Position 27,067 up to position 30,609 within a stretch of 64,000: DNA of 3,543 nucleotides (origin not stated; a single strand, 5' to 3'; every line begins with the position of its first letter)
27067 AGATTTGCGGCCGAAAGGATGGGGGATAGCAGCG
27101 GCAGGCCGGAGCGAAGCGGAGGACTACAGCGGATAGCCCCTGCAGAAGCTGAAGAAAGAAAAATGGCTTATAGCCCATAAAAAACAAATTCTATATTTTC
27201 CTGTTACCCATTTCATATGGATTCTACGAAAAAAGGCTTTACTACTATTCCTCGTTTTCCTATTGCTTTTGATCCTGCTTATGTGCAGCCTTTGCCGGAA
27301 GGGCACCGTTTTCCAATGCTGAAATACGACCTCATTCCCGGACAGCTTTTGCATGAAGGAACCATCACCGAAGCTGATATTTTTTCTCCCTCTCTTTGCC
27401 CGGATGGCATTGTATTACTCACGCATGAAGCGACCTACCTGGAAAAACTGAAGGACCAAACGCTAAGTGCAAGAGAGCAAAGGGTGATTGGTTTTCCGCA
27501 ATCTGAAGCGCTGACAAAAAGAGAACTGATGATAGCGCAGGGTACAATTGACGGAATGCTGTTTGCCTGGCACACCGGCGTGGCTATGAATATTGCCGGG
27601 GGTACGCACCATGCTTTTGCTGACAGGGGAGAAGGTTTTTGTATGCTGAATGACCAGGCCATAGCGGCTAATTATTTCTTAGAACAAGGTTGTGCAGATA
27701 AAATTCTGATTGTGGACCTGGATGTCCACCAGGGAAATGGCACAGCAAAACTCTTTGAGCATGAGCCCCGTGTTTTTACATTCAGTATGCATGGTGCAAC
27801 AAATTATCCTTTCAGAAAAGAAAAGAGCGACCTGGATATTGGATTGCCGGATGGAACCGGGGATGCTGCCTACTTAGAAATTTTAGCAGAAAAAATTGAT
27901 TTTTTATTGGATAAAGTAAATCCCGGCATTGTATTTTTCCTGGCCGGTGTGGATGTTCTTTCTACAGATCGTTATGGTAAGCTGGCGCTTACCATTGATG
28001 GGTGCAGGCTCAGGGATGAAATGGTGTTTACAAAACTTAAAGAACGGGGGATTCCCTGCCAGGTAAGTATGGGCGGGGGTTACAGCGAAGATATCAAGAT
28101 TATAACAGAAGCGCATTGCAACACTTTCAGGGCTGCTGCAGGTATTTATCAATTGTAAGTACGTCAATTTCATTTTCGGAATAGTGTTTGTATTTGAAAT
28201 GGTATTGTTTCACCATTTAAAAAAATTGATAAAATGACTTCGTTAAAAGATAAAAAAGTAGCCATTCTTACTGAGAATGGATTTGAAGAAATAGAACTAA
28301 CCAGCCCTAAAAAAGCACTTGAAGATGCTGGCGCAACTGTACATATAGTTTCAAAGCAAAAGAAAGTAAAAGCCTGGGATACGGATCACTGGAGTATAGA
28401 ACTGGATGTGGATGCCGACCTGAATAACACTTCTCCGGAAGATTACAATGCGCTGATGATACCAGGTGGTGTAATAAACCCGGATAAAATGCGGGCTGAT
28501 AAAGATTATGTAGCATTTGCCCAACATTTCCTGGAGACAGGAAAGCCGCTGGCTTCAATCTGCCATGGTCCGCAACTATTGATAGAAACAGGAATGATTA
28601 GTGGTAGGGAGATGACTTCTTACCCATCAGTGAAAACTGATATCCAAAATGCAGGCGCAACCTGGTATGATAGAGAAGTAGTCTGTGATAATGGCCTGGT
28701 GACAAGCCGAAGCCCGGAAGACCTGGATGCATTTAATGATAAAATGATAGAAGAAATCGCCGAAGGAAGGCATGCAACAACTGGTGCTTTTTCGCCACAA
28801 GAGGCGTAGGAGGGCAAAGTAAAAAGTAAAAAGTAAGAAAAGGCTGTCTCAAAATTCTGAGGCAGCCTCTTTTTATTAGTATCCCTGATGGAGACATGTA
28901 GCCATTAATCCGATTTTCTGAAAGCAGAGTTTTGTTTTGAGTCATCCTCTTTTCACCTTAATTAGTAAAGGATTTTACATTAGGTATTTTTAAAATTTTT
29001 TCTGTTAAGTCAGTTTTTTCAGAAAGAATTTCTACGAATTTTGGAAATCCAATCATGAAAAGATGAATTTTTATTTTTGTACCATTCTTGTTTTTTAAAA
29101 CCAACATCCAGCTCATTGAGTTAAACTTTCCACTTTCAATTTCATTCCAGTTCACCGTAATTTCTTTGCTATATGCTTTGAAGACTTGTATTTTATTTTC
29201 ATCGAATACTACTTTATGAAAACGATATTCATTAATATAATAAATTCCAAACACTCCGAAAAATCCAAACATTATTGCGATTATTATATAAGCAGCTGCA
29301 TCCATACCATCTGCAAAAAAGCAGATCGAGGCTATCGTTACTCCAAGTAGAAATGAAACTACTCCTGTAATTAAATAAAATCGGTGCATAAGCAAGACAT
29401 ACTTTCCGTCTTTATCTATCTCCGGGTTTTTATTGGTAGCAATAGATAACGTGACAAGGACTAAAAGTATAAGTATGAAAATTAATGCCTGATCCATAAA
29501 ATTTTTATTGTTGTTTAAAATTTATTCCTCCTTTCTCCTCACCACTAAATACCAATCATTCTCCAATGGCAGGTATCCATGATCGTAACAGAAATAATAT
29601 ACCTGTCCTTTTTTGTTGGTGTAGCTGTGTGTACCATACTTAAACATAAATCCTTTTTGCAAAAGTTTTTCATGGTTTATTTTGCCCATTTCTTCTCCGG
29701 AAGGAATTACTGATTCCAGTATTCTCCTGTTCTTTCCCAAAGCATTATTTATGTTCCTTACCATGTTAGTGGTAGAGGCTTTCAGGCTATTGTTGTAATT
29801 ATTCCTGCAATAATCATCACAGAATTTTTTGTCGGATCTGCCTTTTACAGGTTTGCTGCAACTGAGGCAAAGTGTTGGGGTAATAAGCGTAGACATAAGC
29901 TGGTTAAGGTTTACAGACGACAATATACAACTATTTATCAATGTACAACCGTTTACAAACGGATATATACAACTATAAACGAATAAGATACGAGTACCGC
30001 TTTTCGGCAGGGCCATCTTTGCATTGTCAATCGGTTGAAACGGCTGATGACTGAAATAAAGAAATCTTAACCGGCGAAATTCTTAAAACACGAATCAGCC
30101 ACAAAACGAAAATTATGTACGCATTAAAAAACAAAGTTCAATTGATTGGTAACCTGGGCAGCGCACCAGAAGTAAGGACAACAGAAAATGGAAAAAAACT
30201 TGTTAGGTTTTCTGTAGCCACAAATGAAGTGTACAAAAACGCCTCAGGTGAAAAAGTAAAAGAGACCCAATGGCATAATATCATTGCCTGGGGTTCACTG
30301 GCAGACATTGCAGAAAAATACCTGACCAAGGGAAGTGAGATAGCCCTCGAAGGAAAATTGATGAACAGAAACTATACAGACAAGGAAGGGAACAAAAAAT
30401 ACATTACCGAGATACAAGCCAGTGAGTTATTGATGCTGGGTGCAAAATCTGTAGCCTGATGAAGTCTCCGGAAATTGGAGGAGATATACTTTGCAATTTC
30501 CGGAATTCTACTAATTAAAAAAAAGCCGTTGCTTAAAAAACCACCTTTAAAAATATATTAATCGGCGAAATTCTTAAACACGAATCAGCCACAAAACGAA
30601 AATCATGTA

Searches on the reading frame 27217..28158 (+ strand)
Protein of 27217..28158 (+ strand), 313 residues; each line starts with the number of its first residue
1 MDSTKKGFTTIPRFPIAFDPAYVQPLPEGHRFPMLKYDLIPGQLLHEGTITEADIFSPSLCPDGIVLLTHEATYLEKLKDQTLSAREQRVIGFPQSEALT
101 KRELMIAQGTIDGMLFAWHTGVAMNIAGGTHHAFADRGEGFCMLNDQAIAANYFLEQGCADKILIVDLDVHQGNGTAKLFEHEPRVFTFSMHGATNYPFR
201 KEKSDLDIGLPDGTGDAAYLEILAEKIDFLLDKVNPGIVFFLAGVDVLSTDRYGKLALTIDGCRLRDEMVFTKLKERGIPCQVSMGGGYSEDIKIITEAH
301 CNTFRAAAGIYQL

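Call 45: search_protein_families(library=pfam, max_evalue=0.000001, proteins=[window:27217-28158:+])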
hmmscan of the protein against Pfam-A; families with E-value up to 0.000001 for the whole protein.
window:27217-28158:+ (313 aa): 1 family
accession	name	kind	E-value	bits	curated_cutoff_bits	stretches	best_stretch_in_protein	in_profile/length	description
PF00850.24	Hist_deacetyl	-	1.7e-50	172.5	27.9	1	36-292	7-285/298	Histone deacetylase domain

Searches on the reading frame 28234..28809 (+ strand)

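Call 45: search_protein_families(library=pfam, max_evalue=0.000001, proteins=[window:28234-28809:+])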
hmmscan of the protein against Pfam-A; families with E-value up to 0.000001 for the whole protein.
window:28234-28809:+ (191 aa): 1 family
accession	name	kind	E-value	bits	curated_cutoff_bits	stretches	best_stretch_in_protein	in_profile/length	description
PF01965.30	DJ-1_PfpI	-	6.8e-49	166.3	26.6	1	7-174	1-165/165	DJ-1/PfpI family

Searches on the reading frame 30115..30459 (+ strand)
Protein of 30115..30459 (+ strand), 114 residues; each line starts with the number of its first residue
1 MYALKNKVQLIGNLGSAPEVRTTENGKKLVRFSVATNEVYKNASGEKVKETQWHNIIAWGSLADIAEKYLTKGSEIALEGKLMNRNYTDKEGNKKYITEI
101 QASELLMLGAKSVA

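Call 7: search_protein_families(library=ncbifam, proteins=[window:30115-30459:+])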
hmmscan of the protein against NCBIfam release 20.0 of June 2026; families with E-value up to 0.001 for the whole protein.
window:30115-30459:+ (114 aa): 19 families
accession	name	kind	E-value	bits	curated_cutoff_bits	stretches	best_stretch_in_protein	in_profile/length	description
TIGR00621.2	ssb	subfamily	2.3e-37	128.9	53.95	1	6-109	5-108/165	single-stranded DNA-binding protein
NF005406.0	PRK06958.1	subfamily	7.2e-29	101.5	252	1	5-112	4-112/182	single-stranded DNA-binding protein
NF006445.0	PRK08763.1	subfamily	1.6e-27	96.7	246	1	6-112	6-112/164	single-stranded DNA-binding protein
NF006533.0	PRK09010.1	subfamily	9.1e-27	94.1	260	1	6-109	7-114/177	single-stranded DNA-binding protein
NF005579.0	PRK07274.1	equivalog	2.6e-25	88.7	169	1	5-108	2-102/131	single-stranded DNA-binding protein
NF004972.0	PRK06341.1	equivalog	5.5e-25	88.3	254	1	5-104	5-110/166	single-stranded DNA-binding protein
NF005170.0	PRK06642.1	equivalog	6.5e-25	87.7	270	1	5-101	5-103/152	single-stranded DNA-binding protein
NF004357.0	PRK05733.1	subfamily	6.4e-24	84.9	241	1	6-100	6-100/172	single-stranded DNA-binding protein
NF010292.0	PRK13732.1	subfamily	5.5e-21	75.2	265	1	6-101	7-102/175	single-stranded DNA-binding protein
NF006297.0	PRK08486.1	equivalog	1.2e-19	71.2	212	1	6-112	3-109/182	single-stranded DNA-binding protein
NF005241.0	PRK06751.1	equivalog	6.2e-17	62.2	313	1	5-108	2-103/173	single-stranded DNA-binding protein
NF005851.0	PRK07772.1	subfamily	3.5e-16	59.9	194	1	6-104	5-105/191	single-stranded DNA-binding protein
NF005580.0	PRK07275.1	subfamily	7.7e-16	58.7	254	1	6-112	3-107/162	single-stranded DNA-binding protein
NF005674.0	PRK07459.1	equivalog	1e-15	57.7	161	1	6-111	4-104/121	single-stranded DNA-binding protein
NF005242.0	PRK06752.1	equivalog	1.7e-15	57.2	189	1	5-108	2-103/112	single-stranded DNA-binding protein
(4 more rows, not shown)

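Call 49: find_encoding_contigs(protein=window:30115-30459:+, flank=10000, max_places=6)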
Protein window:30115-30459:+ (114 aa): no gene with exactly this product is on record in the collection.
